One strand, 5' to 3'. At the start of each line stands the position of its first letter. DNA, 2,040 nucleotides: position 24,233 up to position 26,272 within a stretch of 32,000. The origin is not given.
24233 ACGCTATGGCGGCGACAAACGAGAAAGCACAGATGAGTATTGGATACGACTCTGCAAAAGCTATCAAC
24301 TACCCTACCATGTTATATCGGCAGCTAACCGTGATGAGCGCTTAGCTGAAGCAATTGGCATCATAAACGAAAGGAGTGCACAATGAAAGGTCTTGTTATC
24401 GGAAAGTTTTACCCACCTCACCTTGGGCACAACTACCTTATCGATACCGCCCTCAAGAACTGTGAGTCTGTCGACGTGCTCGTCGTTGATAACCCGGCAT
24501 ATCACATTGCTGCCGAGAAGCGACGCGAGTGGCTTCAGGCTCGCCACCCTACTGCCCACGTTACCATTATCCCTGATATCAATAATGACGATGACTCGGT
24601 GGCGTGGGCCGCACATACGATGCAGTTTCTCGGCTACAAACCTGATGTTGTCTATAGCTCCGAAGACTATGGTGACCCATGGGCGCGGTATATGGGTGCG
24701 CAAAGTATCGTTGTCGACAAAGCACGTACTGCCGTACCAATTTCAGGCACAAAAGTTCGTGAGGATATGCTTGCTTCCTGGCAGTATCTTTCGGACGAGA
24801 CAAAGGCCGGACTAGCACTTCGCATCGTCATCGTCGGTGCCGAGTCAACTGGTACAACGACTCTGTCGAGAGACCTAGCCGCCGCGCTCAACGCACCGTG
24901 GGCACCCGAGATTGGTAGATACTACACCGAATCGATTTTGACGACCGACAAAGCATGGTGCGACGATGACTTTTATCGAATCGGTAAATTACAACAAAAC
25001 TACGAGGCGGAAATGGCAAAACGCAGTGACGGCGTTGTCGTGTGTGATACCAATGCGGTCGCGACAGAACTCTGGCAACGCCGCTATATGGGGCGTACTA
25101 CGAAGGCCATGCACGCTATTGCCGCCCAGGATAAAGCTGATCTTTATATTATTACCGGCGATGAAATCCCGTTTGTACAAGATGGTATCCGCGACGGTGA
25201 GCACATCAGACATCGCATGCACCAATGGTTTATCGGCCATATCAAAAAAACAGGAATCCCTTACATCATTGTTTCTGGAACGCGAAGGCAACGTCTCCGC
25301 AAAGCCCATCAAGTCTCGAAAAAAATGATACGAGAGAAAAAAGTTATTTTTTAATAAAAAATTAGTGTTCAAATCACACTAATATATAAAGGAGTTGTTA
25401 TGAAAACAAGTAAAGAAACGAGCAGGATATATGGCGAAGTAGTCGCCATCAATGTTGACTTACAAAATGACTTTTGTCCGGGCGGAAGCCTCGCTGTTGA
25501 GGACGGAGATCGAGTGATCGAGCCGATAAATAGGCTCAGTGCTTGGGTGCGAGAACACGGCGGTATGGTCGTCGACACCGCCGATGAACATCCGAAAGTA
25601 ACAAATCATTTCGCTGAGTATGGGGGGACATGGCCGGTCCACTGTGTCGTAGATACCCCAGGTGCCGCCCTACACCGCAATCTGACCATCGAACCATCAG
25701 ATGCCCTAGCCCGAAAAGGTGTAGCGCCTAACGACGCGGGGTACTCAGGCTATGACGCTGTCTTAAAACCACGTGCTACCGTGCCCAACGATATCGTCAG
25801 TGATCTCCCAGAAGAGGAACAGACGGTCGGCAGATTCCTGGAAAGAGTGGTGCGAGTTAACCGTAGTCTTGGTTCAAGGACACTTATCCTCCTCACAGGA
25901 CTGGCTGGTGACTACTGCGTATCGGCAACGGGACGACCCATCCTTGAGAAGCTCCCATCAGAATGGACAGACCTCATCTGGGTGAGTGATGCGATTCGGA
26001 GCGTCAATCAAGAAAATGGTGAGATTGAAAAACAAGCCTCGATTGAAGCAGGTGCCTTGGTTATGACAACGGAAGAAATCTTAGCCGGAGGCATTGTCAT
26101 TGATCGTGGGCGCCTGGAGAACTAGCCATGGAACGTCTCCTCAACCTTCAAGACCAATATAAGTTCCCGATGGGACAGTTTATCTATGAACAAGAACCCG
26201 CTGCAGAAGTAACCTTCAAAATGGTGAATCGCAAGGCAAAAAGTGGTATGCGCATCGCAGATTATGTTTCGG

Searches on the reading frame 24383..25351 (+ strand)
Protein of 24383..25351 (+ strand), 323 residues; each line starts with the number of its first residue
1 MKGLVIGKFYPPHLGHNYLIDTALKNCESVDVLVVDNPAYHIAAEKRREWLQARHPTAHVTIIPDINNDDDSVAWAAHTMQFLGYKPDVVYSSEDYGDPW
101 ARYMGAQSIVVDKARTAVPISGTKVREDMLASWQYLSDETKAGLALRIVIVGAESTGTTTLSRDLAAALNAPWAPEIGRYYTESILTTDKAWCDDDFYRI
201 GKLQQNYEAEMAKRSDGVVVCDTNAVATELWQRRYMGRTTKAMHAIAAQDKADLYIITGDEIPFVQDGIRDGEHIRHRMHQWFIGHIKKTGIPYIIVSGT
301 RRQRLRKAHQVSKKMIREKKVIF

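Call 3: search_protein_families(library=pfam, proteins=[window:24383-25351:+], max_evalue=0.01)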
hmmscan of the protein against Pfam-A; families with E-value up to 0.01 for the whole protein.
window:24383-25351:+ (323 aa): 3 families
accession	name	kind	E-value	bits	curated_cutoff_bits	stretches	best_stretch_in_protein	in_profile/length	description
PF13521.12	AAA_28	-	1.7e-29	103.5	27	1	147-304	1-164/164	AAA domain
PF08218.17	Citrate_ly_lig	-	0.00017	21.7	20.9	1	11-53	10-52/182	Citrate lyase ligase C-terminal domain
PF01467.32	CTP_transf_like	-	0.0018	19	21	0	5-63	2-57/133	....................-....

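Call 4: search_protein_families(library=ncbifam, proteins=[window:24383-25351:+], max_evalue=0.01)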
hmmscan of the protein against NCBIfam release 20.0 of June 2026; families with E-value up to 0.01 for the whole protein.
window:24383-25351:+ (323 aa): 8 families
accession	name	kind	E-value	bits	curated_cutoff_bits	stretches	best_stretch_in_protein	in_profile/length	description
TIGR01526.1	nadR_NMN_Atrans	equivalog_domain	3.5e-56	190.8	341.15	1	3-299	4-318/325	nicotinamide-nucleotide adenylyltransferase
NF005988.0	PRK08099.1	equivalog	9.5e-36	123.8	201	1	2-320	66-410/411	multifunctional transcriptional regulator/nicotinamide-nucleotide adenylyltransferase/ribosylnicotinamide kinase NadR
TIGR00125.1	cyt_tran_rel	domain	2.8e-07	30.6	27.7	1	3-38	2-37/65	adenylyltransferase/cytidyltransferase family protein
TIGR00482.1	TIGR00482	equivalog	0.00049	20.2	112.45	0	5-42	2-39/194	nicotinate (nicotinamide) nucleotide adenylyltransferase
NF002243.0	PRK01153.1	subfamily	0.0014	18.3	127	1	1-34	1-34/175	nicotinamide-nucleotide adenylyltransferase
TIGR00124.1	cit_ly_ligase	equivalog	0.0019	17.3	262.1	1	11-51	150-190/335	[citrate (pro-3S)-lyase] ligase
NF003786.0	PRK05379.1-2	equivalog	0.002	17.4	397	0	5-34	19-48/354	bifunctional nicotinamide-nucleotide adenylyltransferase/Nudix hydroxylase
NF004861.0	PRK06217.1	equivalog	0.0043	16.5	203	1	147-174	3-30/183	hypothetical protein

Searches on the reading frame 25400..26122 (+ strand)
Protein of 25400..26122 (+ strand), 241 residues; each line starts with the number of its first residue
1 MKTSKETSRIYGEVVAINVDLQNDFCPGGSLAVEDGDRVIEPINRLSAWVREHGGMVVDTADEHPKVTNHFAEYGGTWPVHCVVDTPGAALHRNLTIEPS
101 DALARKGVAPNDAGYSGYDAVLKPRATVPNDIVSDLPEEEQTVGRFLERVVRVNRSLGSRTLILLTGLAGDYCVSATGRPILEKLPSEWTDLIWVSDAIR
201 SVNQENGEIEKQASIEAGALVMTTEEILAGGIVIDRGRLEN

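Call 3: search_protein_families(library=pfam, proteins=[window:25400-26122:+], max_evalue=0.01)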
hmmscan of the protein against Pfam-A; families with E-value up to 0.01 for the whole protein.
window:25400-26122:+ (241 aa): 1 family
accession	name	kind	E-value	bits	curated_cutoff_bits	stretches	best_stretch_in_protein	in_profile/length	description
PF00857.26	Isochorismatase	-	2.9e-14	54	27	1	17-106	4-93/175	Isochorismatase domain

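Call 4: search_protein_families(library=ncbifam, proteins=[window:25400-26122:+], max_evalue=0.01)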
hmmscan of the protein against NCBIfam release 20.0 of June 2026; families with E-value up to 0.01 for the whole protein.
window:25400-26122:+ (241 aa): 2 families
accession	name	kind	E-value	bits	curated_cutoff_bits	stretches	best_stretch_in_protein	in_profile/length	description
NF008623.0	PRK11609.1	equivalog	6.5e-23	81.6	174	1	18-118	8-123/213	bifunctional nicotinamidase/pyrazinamidase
NF050097.1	BiurAmidohydBiuH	equivalog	0.00015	21.3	370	0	14-64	19-75/221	biuret amidohydrolase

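Call 87: search_protein_families(library=phrogs, proteins=[window:25400-26122:+], max_evalue=0.001)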
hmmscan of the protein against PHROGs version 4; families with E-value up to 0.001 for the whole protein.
window:25400-26122:+ (241 aa): 1 family
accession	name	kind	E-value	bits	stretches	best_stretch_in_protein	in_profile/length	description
phrog_19305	-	unknown function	1.1e-08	36.2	1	17-98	7-90/199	-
